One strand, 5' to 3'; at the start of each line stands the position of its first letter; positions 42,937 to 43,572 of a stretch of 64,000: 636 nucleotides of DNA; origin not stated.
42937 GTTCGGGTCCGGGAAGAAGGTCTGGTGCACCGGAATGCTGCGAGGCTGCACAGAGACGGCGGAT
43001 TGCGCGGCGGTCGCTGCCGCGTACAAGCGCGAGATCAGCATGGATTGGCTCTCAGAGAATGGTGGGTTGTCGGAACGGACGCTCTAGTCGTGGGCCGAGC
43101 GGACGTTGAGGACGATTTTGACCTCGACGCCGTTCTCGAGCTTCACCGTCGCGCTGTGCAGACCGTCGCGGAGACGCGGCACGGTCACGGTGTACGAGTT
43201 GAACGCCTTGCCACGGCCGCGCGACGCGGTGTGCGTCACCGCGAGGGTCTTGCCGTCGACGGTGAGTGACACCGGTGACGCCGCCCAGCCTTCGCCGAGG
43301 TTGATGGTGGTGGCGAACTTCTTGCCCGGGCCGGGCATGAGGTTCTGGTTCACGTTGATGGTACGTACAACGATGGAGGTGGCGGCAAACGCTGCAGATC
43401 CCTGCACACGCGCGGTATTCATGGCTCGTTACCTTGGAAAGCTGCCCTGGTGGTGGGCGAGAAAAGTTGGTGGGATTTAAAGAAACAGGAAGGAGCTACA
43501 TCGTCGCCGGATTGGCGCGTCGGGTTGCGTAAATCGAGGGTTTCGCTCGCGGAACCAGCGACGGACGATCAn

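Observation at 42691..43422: Tandem pair of paralogous small secreted proteins with a conserved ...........VKLENGV core, family unknown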

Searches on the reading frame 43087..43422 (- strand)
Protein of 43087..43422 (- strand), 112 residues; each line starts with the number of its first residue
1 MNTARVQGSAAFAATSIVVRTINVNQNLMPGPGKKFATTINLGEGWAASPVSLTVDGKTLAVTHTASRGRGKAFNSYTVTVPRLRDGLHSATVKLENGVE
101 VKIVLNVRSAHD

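Call 5: search_protein_families(library=pfam, proteins=[window:43087-43422:-], max_evalue=10)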
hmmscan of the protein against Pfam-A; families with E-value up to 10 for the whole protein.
window:43087-43422:- (112 aa): 0 families

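Call 6: search_protein_families(library=ncbifam, proteins=[window:43087-43422:-], max_evalue=10)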
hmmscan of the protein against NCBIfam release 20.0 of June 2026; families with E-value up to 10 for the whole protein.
window:43087-43422:- (112 aa): 0 families

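Call 7: find_homologous_proteins(query=window:43087-43422:-, max_evalue=0.001)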
Query window:43087-43422:- (112 aa): 8 proteins with E <= 0.001 among 14 candidates.
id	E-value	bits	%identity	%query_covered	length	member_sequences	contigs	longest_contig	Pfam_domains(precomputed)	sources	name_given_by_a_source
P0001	4.7e-65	234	100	100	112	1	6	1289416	-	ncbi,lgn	-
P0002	5.2e-56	205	85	100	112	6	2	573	-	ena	-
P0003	1.0e-49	185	76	99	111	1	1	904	-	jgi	-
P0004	9.8e-47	175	76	99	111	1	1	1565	-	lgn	-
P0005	1.1e-39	153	71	100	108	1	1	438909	-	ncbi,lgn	-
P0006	2.3e-39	152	73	100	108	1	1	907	-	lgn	-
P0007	2.0e-38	148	69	100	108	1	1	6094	-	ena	-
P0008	4.9e-38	147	70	100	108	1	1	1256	-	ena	-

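Call 10: find_encoding_contigs(protein=P0001, flank=10000, max_places=6)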
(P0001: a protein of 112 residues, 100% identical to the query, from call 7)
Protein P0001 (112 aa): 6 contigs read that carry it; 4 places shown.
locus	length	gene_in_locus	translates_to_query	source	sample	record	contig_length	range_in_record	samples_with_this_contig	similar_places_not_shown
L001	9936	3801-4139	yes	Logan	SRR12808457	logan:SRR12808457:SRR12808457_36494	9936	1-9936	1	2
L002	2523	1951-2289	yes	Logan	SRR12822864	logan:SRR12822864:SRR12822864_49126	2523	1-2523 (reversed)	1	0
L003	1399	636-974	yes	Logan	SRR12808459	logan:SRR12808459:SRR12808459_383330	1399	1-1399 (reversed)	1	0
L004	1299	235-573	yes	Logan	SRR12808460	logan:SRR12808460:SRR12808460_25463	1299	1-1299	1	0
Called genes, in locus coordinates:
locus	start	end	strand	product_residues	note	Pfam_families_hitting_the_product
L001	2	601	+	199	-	?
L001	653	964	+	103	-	-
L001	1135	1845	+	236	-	PF00072:Response_reg, PF00486:Trans_reg_C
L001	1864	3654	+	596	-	PF00672:HAMP, PF00989:PAS (weak), PF08448:PAS_4 (weak), PF13188:PAS_8 (weak), PF00512:HisKA, PF02518:HATPase_c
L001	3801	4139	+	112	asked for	-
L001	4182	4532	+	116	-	-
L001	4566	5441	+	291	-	PF00149:Metallophos, PF12850:Metallophos_2 (faint)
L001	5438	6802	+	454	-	PF03901:Glyco_transf_22, PF13231:PMT_2 (weak)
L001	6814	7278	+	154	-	PF04073:tRNA_edit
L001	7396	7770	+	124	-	PF00072:Response_reg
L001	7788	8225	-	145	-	PF02580:Tyr_Deacylase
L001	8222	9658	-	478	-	PF04069:OpuAC, PF00528:BPD_transp_1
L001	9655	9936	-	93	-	?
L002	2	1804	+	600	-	?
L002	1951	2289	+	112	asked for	-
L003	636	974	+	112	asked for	-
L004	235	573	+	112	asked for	-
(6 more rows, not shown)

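Call 11: find_encoding_contigs(protein=P0005, flank=10000, max_places=4)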
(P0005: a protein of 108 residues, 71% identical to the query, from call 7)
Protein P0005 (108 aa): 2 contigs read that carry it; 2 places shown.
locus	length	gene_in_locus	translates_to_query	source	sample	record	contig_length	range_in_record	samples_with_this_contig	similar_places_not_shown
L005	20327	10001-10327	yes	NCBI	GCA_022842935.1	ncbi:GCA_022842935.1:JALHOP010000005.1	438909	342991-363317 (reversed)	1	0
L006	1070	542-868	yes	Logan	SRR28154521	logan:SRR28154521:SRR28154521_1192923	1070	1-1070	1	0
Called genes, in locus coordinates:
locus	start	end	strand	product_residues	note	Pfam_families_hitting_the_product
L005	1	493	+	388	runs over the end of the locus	PF00586:AIRS, PF02769:AIRS_C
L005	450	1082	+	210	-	PF00551:Formyl_trans_N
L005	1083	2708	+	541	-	PF02142:MGS, PF01808:AICARFT_IMPCHas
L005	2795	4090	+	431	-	PF02844:GARS_N, PF01071:GARS_A, PF02843:GARS_C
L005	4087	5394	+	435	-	PF00206:Lyase_1, PF10397:ADSL_C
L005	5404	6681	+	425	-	PF00709:Adenylsucc_synt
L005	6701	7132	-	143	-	-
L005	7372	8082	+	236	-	PF00072:Response_reg, PF00486:Trans_reg_C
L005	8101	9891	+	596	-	PF00672:HAMP, PF00989:PAS (weak), PF08448:PAS_4 (weak), PF13188:PAS_8 (weak), PF00512:HisKA, PF02518:HATPase_c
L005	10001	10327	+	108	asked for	-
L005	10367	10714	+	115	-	-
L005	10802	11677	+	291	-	PF00149:Metallophos, PF12850:Metallophos_2 (faint)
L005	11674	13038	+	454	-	PF03901:Glyco_transf_22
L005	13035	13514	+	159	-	PF04073:tRNA_edit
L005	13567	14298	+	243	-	-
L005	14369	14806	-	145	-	PF02580:Tyr_Deacylase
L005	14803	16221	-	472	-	PF04069:OpuAC, PF00528:BPD_transp_1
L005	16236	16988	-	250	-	PF00005:ABC_tran, PF13304:AAA_21 (faint)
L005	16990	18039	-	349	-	PF00355:Rieske, PF19112:VanA_C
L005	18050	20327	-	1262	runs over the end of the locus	PF16078:2-oxogl_dehyd_N, PF00198:2-oxoacid_dh, PF00676:E1_dh, PF02779:Transket_pyr, PF16870:OxoGdeHyase_C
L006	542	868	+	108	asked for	-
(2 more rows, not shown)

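Call 12: find_encoding_contigs(protein=P0007, flank=10000, max_places=4)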
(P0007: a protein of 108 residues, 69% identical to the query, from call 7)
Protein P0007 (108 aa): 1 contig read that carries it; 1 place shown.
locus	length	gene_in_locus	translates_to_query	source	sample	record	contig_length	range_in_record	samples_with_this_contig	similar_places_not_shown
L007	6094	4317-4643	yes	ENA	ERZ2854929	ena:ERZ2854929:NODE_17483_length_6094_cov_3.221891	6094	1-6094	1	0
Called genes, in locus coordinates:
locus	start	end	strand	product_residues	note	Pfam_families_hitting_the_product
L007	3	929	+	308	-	?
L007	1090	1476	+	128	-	-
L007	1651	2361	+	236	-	PF00072:Response_reg, PF00486:Trans_reg_C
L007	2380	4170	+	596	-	PF00672:HAMP, PF00989:PAS (weak), PF08448:PAS_4 (weak), PF13188:PAS_8 (weak), PF00512:HisKA, PF02518:HATPase_c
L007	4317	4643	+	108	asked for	-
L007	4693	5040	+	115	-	-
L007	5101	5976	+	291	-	PF00149:Metallophos, PF12850:Metallophos_2 (faint)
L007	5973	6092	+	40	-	?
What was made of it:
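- The order RR-HK-A-B-phosphoesterase is identical in the window/L001, L005 and L007 (calls 10-12).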

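Call 17: search_protein_representatives(protein=window:43087-43422:-)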
Query: 112 residues. Proteins with E-value up to 0.001 (for the whole library): 17; up to 1e-10: 6; up to 1e-30: 1. The best 17 are listed.
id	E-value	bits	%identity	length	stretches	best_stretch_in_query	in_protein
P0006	7.3e-40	151.5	75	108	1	1-112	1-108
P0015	1.1e-18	83.5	36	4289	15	43-92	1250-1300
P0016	8.4e-18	80.7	34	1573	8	21-82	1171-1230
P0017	3.3e-17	78.8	45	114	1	3-111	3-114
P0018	3.0e-15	72.5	43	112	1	1-109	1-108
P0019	9.6e-14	67.7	38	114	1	13-111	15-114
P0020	1.2e-06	44.8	34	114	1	1-108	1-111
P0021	4.0e-06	43.2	32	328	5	48-90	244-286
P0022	1.2e-05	41.7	40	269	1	18-110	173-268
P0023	1.3e-05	41.6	35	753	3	31-82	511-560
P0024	3.5e-05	40.2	33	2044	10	30-82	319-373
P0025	6.2e-05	39.4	33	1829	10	29-81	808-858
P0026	9.9e-05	38.7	38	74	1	40-109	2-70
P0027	1.2e-04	38.5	47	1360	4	7-59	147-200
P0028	2.1e-04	37.7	34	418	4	40-67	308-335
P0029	5.2e-04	36.4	36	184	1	19-110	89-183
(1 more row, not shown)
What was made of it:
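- Closest known: Listeria-Bacteroides repeat. Same: Whole-protein E-values go down to 1e-18 in the single-sequence search (call 17).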

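Call 19: search_protein_families(library=pfam, proteins=[P0016, P0021, P0022, P0023, P0028, P0029, P0027], max_evalue=0.01)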
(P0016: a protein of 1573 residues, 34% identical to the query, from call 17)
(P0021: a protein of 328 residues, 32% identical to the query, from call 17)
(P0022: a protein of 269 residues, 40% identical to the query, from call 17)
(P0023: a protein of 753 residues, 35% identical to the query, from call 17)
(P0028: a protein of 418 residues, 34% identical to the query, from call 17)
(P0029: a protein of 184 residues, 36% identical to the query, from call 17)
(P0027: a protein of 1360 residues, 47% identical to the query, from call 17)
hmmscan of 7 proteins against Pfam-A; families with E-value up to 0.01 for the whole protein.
P0016 (1573 aa): 6 families
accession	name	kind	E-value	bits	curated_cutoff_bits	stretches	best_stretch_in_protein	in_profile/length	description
PF09479.16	Flg_new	-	1.3e-119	390.8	27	8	1244-1312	1-65/65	Listeria-Bacteroides repeat domain (List_Bact_rpt)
PF00041.27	fn3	-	2.6e-20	72.8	25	3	318-416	2-83/84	Fibronectin type III domain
PF20578.4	aBig_2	-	3.4e-10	40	27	1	573-636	30-88/89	Atrophied bacterial Ig domain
PF16656.11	Pur_ac_phosph_N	-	4e-08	34.2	30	4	322-413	6-88/93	Purple acid Phosphatase, N-terminal domain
PF24489.1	Ig_J_second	-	4e-07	30.5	27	0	136-173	51-90/105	Tip attachment protein J second Ig-like domain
PF10179.15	NDNF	-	4.7e-05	23.9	27.3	0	136-158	84-106/127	Neuron-derived neurotrophic factor, first Fn(III) domain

P0021 (328 aa): 0 families

P0022 (269 aa): 0 families

P0023 (753 aa): 10 families
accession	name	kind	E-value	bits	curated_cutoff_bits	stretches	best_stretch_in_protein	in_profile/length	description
PF13927.12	Ig_3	-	9.2e-35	119.4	30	5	485-561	1-78/78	Immunoglobulin domain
PF00801.26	PKD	-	3.1e-20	72.4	23.5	5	199-238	3-41/80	PKD domain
PF07679.22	I-set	-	1e-18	67.6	23.7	1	580-668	1-90/90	Immunoglobulin I-set domain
PF05345.18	He_PIG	-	1.2e-11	45.3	24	3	388-478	1-94/96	Putative Ig domain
PF16146.10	DUF4854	-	3.8e-09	37.3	28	0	298-371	17-85/102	Domain of unknown function (DUF4854)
PF22352.2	K319L-like_PKD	-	1.2e-06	28.9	27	0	198-284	5-81/84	K319L-like, PKD domain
PF13306.12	LRR_5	-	1.9e-06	28.3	27.7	1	712-751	22-60/127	BspA type Leucine rich repeat region (6 copies)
PF18911.6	PKD_4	-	0.00016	22.1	27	0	387-478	2-84/85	PKD domain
PF17519.7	DUF5444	-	0.00032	21.1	25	0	399-431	16-50/62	Family of unknown function (DUF5444)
PF16407.11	PKD_2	-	0.0055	17.4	39.2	0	293-372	24-97/157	PKD-like family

P0028 (418 aa): 1 family
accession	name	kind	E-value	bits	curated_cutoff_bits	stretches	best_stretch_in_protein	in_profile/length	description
PF14339.12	DUF4394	-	0.0094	15.7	29.6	0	293-312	200-219/230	Domain of unknown function (DUF4394)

P0029 (184 aa): 0 families

P0027 (1360 aa): 8 families
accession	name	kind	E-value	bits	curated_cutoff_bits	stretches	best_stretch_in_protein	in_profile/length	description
PF13385.13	Laminin_G_3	-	4.9e-23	82.4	27.6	2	702-847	8-150/151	Concanavalin A-like lectin/glucanases superfamily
PF00041.27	fn3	-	1.1e-16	61.3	25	0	104-129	50-75/84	Fibronectin type III domain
PF16656.11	Pur_ac_phosph_N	-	8.1e-16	58.8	30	1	870-953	12-83/93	Purple acid Phosphatase, N-terminal domain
PF07198.17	DUF1410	-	1.9e-10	41.4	25.5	0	105-119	36-49/61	Protein of unknown function (DUF1410)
PF18962.6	Por_Secre_tail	-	2.3e-10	41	27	1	1282-1357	2-74/75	Secretion system C-terminal sorting domain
PF24263.1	DUF7464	-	9.2e-06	25.5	27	0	58-76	4-22/61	Domain of unknown function (DUF7464)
PF02973.23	Sialidase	-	0.00019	21.4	26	0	783-851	115-185/189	Sialidase, N-terminal domain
PF06439.18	3keto-disac_hyd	-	0.0019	18.7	26.8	0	762-797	115-149/187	3-keto-disaccharide hydrolase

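Call 21: find_homologous_proteins(query=A1, max_evalue=0.001)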
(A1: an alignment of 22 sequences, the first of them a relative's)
Query A1 (22 sequences) (112 aa, profile of the alignment): 15 proteins with E <= 0.001 among 4189 candidates.
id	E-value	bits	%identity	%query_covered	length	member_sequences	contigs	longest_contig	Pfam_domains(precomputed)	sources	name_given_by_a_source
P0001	4.8e-44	167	100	100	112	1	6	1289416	-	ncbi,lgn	-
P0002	6.9e-43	163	85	100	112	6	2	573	-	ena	-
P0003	7.3e-43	163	76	99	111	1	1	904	-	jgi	-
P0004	7.8e-41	156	76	99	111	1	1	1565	-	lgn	-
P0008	1.1e-38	150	70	100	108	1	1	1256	-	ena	-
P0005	6.0e-38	147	71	100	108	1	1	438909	-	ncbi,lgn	-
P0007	9.8e-38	146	69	100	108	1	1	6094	-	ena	-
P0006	9.7e-37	143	73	100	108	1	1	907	-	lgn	-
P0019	1.3e-29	120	35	99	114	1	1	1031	-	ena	-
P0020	2.0e-29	120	33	99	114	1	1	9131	-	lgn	-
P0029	5.8e-29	118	35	82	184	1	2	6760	-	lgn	-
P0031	4.4e-28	115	39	99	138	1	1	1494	-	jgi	-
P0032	1.7e-27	113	37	99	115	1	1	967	-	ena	-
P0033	5.7e-23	99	35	81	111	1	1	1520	-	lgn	-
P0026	4.9e-18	83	37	63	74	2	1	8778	-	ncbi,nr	ncbi:MAG TPA: hypothetical protein VLC93_19275, partial [Myxococcota bacterium]|nr:hypothetical prot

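Call 24: find_encoding_contigs(protein=P0020, flank=10000, max_places=3)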
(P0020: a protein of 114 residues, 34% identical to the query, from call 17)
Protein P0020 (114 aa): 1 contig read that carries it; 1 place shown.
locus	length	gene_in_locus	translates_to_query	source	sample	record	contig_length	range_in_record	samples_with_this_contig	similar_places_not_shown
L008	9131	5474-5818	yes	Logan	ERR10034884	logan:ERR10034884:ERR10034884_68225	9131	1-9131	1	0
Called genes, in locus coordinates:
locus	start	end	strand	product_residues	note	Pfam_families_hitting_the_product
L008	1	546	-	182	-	?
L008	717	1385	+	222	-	-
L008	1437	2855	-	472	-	PF12146:Hydrolase_4, PF00561:Abhydrolase_1, PF12697:Abhydrolase_6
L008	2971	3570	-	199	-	-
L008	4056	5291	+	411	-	-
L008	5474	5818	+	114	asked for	-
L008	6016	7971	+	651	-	PF27525:LAM55_pectate-like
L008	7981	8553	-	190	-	-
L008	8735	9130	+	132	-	?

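Call 25: find_encoding_contigs(protein=P0029, flank=10000, max_places=3)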
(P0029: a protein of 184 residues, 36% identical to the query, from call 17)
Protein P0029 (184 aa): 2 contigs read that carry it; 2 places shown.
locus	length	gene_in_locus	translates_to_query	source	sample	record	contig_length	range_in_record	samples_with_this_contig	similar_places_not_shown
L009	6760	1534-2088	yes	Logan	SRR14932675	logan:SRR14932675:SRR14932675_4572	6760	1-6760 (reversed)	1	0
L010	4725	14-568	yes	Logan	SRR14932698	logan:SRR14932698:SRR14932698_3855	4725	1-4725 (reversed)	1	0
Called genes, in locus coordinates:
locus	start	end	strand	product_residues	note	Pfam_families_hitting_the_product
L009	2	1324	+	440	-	?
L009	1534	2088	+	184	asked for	-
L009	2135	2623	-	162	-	-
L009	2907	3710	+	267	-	PF14559:TPR_19 (weak)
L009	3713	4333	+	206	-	PF09335:VTT_dom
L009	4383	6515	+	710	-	-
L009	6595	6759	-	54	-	?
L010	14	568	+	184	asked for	-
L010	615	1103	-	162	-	-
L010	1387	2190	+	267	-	PF14559:TPR_19 (weak)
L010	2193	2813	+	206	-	PF09335:VTT_dom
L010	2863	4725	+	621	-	?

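Call 26: find_encoding_contigs(protein=P0026, flank=10000, max_places=3)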
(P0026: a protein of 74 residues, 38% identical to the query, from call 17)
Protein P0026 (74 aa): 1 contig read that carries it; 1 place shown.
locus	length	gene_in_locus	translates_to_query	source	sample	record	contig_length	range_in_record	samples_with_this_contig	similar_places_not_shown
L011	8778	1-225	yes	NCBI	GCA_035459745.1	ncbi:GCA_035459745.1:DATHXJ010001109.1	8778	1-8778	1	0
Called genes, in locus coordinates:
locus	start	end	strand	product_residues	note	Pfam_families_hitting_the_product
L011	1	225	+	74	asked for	?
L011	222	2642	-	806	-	PF00069:Pkinase, PF07714:PK_Tyr_Ser-Thr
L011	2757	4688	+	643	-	PF13717:Zn_ribbon_4, PF13719:Zn_ribbon_5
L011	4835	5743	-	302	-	-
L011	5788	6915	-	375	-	PF01656:CbiA, PF02374:ArsA_ATPase, PF10609:ParA (faint), PF13614:AAA_31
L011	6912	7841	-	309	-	PF01656:CbiA, PF02374:ArsA_ATPase, PF10609:ParA (weak), PF13614:AAA_31 (weak)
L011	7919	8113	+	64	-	-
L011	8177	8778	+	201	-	?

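Call 30: find_related_loci(query=A3, collection=genome_contigs, flank=10000)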
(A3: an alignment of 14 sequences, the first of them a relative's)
Query A3 (112 aa) in genome_contigs; peptide patterns used: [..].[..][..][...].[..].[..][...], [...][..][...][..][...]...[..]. (x = any residue, [..] = any of these).
38 stretches matched a pattern; 1 encode a relative of the query (tblastn E <= 1e-3); 1 distinct loci.
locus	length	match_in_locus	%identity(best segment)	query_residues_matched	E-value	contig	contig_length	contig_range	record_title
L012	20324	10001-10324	71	1-112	2e-42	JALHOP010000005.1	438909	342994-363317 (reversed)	MAG: Myxococcota bacterium isolate bin.157 c_000000000083, whole genome shotgun sequence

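Call 36: predict_structure(alignment_id=A2)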
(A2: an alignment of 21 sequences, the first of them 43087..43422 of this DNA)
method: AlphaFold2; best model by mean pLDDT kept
length: 112 residues; sequences in the alignment: 21
mean_pLDDT: 78.6   pTM: 0.63
mean pLDDT of the five models: 78.6, 77.6, 76.3, 75.8, 74.5
residues with pLDDT >= 90: 29; 70-90: 61; 50-70: 6; < 50: 16
segments of 3 or more residues with pLDDT < 50: 1-16
pLDDT, mean of each block of 10 residues (from residue 1): 43 52 82 81 86 91 84 84 89 90 87 58
secondary structure, 60 per line:
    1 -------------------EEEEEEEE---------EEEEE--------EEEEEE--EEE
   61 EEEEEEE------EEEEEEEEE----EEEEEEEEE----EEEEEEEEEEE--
elements in order: E20-27 E37-41 E50-55 E58-67 E74-82 E87-95 E100-110
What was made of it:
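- The hydrophobic patch of A continues directly into strand 1 of the fold (call 36) and has no AxA site after it.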

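Call 44: search_solved_structures(query=A1, max_evalue=10)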
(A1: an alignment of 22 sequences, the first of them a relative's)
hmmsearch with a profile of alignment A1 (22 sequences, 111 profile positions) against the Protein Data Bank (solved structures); distinct sequences matched with E-value up to 10: 3.
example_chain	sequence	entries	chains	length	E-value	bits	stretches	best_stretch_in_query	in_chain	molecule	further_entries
5o60_H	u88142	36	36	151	0.085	16.2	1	67-107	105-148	50S ribosomal protein L9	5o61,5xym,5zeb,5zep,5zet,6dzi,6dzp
8bl3_A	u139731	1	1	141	0.11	15.8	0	84-107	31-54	scIg12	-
8bl6_A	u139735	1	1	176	0.22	14.8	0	84-107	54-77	dIG14-scdim-EF62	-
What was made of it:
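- On Any curated sequence family (Pfam, NCBIfam, PHROGs, PADLOC, PDB chains): The best PDB profile hit has E 0.085 (call 44).
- Tried and rejected: A PDB sequence profile search also found nothing (call 44).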

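Call 45: search_protein_families(library=pfam, alignment_id=A1, max_evalue=10)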
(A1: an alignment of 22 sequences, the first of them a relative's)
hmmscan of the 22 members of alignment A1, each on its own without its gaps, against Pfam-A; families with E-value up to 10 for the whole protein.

A. member 1, P0001 (112 aa): 0 families

B. families by the number of members that match (of 22 scanned): 5 families
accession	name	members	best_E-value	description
PF19279.4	YegS_C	2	0.016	YegS C-terminal NAD kinase beta sandwich-like domain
PF09285.17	Elong-fact-P_C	1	0.07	Elongation factor P, C-terminal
PF05354.17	Phage_attach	1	0.087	Phage Head-Tail Attachment protein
PF20345.3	DUF6640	1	0.14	Family of unknown function (DUF6640)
PF22199.2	FKBP26_IF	1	0.23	FKBP26, IF domain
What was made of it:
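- Closest known: FHA domain. Different: There is no Pfam FHA hit at E up to 10 for any of 22 members (calls 5, 45).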
